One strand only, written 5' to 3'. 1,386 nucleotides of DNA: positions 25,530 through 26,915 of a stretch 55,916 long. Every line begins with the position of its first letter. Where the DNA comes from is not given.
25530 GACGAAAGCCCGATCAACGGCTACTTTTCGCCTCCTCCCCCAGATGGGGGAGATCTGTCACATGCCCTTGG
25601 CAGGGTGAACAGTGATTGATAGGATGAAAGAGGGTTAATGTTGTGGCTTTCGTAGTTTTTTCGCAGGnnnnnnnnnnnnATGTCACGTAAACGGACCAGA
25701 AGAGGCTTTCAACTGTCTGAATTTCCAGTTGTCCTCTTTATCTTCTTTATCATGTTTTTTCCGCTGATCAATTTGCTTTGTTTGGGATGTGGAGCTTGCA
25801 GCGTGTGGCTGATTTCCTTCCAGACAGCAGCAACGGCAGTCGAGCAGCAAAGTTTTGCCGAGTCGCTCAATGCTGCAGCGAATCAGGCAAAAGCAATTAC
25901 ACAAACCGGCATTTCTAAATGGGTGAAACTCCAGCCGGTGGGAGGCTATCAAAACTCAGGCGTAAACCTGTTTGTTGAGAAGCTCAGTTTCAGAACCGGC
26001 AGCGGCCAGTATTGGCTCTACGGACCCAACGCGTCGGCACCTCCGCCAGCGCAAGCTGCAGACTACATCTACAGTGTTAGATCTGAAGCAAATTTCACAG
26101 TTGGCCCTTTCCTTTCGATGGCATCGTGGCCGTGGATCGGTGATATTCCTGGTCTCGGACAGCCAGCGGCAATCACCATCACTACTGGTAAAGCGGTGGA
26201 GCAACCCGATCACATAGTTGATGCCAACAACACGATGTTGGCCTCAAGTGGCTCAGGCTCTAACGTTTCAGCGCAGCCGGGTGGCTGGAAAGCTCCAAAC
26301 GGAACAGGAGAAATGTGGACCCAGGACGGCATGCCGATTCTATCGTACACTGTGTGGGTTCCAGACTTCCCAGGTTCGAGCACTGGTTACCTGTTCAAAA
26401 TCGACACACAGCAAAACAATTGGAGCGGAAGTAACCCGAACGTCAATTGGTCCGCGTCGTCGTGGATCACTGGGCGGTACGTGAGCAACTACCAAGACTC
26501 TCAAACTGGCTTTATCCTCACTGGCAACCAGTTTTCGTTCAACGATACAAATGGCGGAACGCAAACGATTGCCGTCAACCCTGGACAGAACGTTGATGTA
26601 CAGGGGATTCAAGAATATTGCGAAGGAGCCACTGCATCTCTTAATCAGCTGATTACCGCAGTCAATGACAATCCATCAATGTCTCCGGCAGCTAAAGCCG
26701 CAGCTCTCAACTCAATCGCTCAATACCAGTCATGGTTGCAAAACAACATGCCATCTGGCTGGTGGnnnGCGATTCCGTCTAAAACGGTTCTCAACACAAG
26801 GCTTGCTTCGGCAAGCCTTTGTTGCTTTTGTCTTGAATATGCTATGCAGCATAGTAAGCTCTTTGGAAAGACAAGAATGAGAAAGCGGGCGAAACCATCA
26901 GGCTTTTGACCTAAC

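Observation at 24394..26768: Tandem paralogs with TadE-like prepilin leaders and a conserved GWW C-terminus, without pilus machinery nearby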

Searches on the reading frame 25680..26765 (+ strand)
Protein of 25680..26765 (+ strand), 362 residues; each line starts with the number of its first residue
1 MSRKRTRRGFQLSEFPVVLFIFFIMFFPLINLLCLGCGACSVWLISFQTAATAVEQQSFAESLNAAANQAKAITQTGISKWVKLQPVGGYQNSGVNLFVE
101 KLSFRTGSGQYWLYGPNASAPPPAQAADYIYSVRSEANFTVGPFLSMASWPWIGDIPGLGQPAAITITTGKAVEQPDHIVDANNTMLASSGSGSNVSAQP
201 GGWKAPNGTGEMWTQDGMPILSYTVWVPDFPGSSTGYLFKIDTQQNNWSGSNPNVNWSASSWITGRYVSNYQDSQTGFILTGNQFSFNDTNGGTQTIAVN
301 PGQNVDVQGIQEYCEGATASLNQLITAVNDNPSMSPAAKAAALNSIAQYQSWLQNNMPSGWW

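Call 4: search_protein_families(library=pfam, proteins=[window:25680-26765:+], max_evalue=10)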
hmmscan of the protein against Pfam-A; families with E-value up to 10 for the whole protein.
window:25680-26765:+ (362 aa): 0 families

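Call 5: search_protein_families(library=ncbifam, proteins=[window:25680-26765:+], max_evalue=10)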
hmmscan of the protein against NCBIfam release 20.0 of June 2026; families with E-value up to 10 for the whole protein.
window:25680-26765:+ (362 aa): 1 family
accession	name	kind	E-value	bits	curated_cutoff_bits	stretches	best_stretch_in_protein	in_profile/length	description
TIGR03094.1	sulfo_cyanin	equivalog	0.2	11.1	168.4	1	253-356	58-144/195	sulfocyanin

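Call 8: find_homologous_proteins(query=window:25680-26765:+, max_evalue=0.001)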
Query window:25680-26765:+ (362 aa): 8 proteins with E <= 0.001 among 2244 candidates.
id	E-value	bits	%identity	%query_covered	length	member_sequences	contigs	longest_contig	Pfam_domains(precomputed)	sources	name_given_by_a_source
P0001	3.8e-243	824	100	100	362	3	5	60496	-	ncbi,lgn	-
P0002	3.7e-186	637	77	100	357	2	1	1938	-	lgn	-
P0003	1.2e-180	619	74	100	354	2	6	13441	-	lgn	-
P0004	2.4e-177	608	75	100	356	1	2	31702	-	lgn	-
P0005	5.8e-132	459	57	100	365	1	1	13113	-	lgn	-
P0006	6.6e-128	445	56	99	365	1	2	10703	-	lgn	-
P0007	3.5e-124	433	52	100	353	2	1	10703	-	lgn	-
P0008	1.2e-26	112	34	57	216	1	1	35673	-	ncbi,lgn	-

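Call 11: list_cluster_members(proteins=[P0001, P0003, P0008, P0005])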
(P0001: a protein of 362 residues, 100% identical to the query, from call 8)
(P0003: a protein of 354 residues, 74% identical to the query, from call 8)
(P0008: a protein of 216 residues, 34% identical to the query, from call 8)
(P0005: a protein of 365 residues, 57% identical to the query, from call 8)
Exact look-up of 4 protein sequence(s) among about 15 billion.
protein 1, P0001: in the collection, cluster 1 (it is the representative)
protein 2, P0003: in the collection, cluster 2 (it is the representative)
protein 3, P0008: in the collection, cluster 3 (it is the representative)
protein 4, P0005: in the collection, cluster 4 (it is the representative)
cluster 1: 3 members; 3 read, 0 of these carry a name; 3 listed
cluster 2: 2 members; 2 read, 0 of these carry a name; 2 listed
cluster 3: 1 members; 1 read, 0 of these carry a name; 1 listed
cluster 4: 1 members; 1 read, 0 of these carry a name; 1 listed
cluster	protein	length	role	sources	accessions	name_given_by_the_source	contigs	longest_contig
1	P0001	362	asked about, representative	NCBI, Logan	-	-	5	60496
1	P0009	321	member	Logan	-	-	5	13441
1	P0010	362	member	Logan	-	-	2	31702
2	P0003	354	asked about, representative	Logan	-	-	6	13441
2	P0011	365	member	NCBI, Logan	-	-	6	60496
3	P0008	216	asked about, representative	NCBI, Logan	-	-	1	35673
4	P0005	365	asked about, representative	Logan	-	-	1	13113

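Call 12: find_encoding_contigs(protein=P0001, flank=10000, max_places=6)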
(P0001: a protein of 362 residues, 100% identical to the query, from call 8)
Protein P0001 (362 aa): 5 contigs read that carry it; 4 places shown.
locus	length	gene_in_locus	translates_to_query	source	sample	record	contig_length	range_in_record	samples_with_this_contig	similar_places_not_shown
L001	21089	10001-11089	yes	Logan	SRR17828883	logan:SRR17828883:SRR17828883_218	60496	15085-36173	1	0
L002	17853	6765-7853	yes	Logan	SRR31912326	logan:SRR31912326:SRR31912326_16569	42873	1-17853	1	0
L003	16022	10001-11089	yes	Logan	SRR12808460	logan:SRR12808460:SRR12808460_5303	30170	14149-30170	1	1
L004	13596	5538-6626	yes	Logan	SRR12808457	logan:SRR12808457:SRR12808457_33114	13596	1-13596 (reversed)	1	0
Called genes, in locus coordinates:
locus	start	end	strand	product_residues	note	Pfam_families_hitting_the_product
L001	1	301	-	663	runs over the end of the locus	PF00999:Na_H_Exchanger, PF02254:TrkA_N, PF02080:TrkA_C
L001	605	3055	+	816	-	PF07719:TPR_2 (faint), PF13181:TPR_8 (faint), PF13374:TPR_10 (faint), PF13424:TPR_12 (faint), PF13432:TPR_16 (faint)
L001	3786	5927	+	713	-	PF01145:Band_7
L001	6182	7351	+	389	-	PF13428:TPR_14 (faint), PF24885:TPR_NPHP3 (faint), PF13181:TPR_8 (faint), PF13374:TPR_10 (faint), PF13424:TPR_12 (weak)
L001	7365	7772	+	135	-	-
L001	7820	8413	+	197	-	PF01195:Pept_tRNA_hydro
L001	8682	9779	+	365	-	-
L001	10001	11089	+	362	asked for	-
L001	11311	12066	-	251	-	-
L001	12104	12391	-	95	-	-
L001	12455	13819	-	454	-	-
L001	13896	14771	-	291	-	PF00892:EamA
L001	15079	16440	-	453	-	-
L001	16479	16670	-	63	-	-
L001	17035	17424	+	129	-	-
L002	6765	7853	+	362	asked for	-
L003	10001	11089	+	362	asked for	-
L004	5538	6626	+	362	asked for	-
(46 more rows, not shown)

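Call 13: find_encoding_contigs(protein=P0008, flank=10000, max_places=4)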
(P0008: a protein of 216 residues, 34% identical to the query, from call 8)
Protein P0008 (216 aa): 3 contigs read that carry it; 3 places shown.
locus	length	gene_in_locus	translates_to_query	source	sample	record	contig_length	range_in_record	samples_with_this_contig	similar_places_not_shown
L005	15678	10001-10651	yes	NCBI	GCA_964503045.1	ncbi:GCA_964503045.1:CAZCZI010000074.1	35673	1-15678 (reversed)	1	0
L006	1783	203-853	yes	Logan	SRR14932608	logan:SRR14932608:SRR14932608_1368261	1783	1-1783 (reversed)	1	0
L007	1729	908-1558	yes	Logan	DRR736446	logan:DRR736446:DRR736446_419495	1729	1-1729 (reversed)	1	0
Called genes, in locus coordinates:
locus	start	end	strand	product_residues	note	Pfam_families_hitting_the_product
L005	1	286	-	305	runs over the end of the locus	PF19300:BPD_transp_1_N, PF00528:BPD_transp_1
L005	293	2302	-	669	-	PF00496:SBP_bac_5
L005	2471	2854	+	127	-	PF00584:SecE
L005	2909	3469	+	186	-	PF02357:NusG, PF00467:KOW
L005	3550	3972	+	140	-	PF03946:Ribosomal_L11_N, PF00298:Ribosomal_L11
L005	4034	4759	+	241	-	PF00687:Ribosomal_L1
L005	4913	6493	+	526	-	-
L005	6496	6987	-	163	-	-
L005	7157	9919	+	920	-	PF00069:Pkinase, PF07714:PK_Tyr_Ser-Thr, PF03109:ABC1 (weak), PF07719:TPR_2 (faint), PF00515:TPR_1 (faint), PF12895:ANAPC3 (faint), PF13181:TPR_8 (faint), PF13424:TPR_12 (weak), +2 more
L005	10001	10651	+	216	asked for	-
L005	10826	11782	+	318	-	PF00226:DnaJ, PF01556:DnaJ_C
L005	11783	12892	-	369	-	PF07719:TPR_2 (faint), PF13428:TPR_14 (faint), PF13432:TPR_16 (faint), PF14559:TPR_19 (faint), PF14561:TPR_20 (faint), PF13431:TPR_17 (faint)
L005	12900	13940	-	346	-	PF13177:DNA_pol3_delta2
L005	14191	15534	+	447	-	PF00709:Adenylsucc_synt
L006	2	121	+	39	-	?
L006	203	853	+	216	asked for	-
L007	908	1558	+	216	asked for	-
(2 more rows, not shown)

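Call 17: find_related_loci(query=A1, collection=genome_contigs, flank=10000)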
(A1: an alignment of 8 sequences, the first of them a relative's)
Query A1 (362 aa) in genome_contigs; peptide patterns used: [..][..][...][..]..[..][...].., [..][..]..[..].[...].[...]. (x = any residue, [..] = any of these).
192 stretches matched a pattern; 6 encode a relative of the query (tblastn E <= 1e-3); 6 distinct loci.
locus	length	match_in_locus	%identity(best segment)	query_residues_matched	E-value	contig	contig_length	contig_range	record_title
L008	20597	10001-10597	35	1-208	2e-32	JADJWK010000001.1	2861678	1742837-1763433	MAG: Candidatus Melainabacteria bacterium isolate Kalu_18-Q3-R12-55_BAT3C.239 tig00000394-10-28572790, whole genome shot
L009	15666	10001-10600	34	3-207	3e-32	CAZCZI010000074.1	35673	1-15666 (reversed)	MAG TPA_asm: uncultured Candidatus Obscuribacterales bacterium isolate SRP173033_co1_38 genome assembly, contig: NODE_16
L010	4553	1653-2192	36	3-179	2e-29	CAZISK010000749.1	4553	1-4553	MAG TPA_asm: uncultured Candidatus Obscuribacterales bacterium isolate SRP173033_co1_370 genome assembly, contig: NODE_5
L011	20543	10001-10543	36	1-179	3e-26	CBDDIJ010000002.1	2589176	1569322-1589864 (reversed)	MAG: Candidatus Obscuribacterales bacterium isolate d5e4265f-a358-4786-9086-93a4549b7058 genome assembly, contig: contig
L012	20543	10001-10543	34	1-179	5e-26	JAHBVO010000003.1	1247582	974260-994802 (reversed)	MAG: Candidatus Obscuribacterales bacterium isolate ACE_CYA3 CYA3_3, whole genome shotgun sequence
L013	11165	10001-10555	32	31-210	1e-25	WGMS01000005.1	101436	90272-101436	MAG: bacterium isolate RI_106 c_000000137215, whole genome shotgun sequence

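Call 21: predict_structure(alignment_id=A1)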
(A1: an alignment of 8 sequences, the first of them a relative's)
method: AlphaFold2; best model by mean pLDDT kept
length: 362 residues; sequences in the alignment: 8
mean_pLDDT: 66.1   pTM: 0.46
mean pLDDT of the five models: 66.1, 62.5, 62.3, 61.5, 58.4
residues with pLDDT >= 90: 15; 70-90: 134; 50-70: 149; < 50: 64
segments of 3 or more residues with pLDDT < 50: 1-4, 6-12, 104-113, 123-127, 174-177, 181-201, 248-256
pLDDT, mean of each block of 10 residues (from residue 1): 47 57 68 73 79 71 81 74 72 71 45 53 50 71 59 58 64 51 38 32 66 58 86 88 65 55 84 71 63 67 68 65 88 84 91 69 47
secondary structure, 60 per line:
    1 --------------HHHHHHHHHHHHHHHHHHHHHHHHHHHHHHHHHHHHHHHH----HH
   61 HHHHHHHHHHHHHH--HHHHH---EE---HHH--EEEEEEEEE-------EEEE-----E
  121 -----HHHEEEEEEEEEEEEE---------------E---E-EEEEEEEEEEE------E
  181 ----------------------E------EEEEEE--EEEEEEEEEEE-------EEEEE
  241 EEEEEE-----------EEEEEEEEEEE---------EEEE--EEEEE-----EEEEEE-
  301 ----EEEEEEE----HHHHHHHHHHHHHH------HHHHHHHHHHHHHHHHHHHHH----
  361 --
elements in order: H15-54 H59-74 H77-81 E95-103 E111-114 E129-141 E163-173 E210-215 E218-228 E236-246 E258-268 E278-281 E284-288 E294-299 E305-311 H316-329 H336-356

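Call 28: search_protein_representatives(alignment_id=A1)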
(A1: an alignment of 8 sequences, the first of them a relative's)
Query: 8 sequences, 354 profile positions. Proteins with E-value up to 0.001 (for the whole library): 560; up to 1e-10: 293; up to 1e-30: 172. The best 150 are listed.
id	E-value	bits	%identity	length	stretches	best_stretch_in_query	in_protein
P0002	8.0e-195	663.4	-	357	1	2-354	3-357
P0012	1.8e-63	231.4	-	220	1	1-211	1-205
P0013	6.7e-62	226.2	-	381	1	3-322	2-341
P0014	1.4e-55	205.5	-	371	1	6-348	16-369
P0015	1.8e-54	201.7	-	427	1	6-348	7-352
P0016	2.7e-54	201.2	-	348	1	3-347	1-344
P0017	9.9e-54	199.3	-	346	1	4-345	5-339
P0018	1.4e-53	198.8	-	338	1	7-228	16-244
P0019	1.8e-53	198.5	-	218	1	5-207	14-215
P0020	1.0e-52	196.0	-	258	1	6-203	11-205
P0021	2.0e-51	191.7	-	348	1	14-299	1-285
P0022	4.4e-51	190.6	-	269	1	4-212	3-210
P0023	1.2e-50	189.2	-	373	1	4-348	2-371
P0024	7.9e-50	186.5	-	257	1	4-205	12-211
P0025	1.3e-49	185.8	-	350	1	3-229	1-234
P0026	1.9e-49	185.3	-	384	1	6-313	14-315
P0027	2.9e-48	181.3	-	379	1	4-209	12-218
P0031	7.6e-48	180.0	-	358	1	6-210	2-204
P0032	1.4e-47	179.1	-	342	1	5-215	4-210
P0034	2.7e-47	178.2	-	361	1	5-232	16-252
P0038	1.2e-46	176.1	-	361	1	3-235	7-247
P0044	1.2e-45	172.7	-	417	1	3-280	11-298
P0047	2.4e-45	171.8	-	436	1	5-303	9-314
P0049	3.7e-45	171.1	-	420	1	4-314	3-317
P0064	6.0e-43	163.9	-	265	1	3-212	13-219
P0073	3.6e-42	161.3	-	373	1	4-209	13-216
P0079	2.5e-41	158.6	-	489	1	3-191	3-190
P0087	8.8e-41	156.8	-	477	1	6-183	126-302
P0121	8.9e-38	146.9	-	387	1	2-300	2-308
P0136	5.6e-37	144.2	-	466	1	4-184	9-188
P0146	3.4e-36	141.7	-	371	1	4-225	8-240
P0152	1.9e-35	139.2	-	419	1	6-203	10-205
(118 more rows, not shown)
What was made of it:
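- On Modular pilins (pilin module plus grafted functional module): The N-module is shared by about 560 representatives (call 28).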

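Call 32: search_protein_families(library=pfam, alignment_id=A3, max_evalue=1)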
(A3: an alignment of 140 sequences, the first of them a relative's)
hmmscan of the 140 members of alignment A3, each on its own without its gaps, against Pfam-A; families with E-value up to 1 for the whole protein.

A. member 1, P0001 (362 aa): 0 families

B. families by the number of members that match (of 140 scanned): 43 families (the first 25 are shown)
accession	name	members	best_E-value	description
PF07828.18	PA-IL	8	8.1e-08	PA-IL-like protein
PF07811.17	TadE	5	0.00037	TadE-like protein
PF13400.11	Tad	3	0.22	Putative Flp pilus-assembly TadE/G-like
PF14242.11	DUF4342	2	0.045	Domain of unknown function (DUF4342)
PF19199.5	Phage_coatGP8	2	0.045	Phage major coat protein, Gp8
PF04403.18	PqiA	2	0.12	Paraquat-inducible protein A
PF23000.2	ChitinSynthase_IV_N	2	0.14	Chitin synthase N-terminal putative transporter domain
PF03537.19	Glyco_hydro_114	1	6.9e-60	Glycoside-hydrolase family GH114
PF21112.3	CsgH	1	0.0093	CsgH protein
PF06848.17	Disaggr_repeat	1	0.014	Disaggregatase related repeat domain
PF00520.37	Ion_trans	1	0.017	Ion transport protein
PF24308.1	DUF7487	1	0.019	Family of unknown function (DUF7487)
PF13554.12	Phage_tail_terminator_5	1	0.027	Phage tail terminator protein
PF10462.15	Peptidase_M66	1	0.037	Peptidase M66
PF21254.3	AGA-YXIM_GBD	1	0.04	Beta-agarase/YXIM esterase-like, galactose-binding domain-like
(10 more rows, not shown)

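Call 33: find_homologous_proteins(query=A3, max_evalue=0.001)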
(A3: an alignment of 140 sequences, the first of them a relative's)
Query A3 (140 sequences) (362 aa, profile of the alignment): 10 proteins with E <= 0.001 among 8000 candidates.
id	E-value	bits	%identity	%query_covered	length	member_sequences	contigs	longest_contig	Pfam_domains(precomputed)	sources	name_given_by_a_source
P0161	4.0e-84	301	29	44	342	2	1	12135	-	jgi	jgi:hypothetical protein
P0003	3.4e-80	288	74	100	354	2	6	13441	-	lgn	-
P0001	2.6e-79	285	100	100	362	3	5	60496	-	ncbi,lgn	-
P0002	2.0e-77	279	77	100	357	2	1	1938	-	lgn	-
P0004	6.4e-76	274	75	100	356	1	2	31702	-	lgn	-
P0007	4.9e-75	271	52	100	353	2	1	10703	-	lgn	-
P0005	7.6e-75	271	57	100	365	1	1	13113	-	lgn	-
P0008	1.5e-74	270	34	57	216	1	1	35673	-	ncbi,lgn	-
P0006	1.1e-72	264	56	99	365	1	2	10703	-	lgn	-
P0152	5.0e-61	225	27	53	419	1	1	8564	-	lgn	-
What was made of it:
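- Tried and rejected: The second word-index homology search, run with the 140-sequence alignment, returned only 10 proteins because of the candidate cap (call 33).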
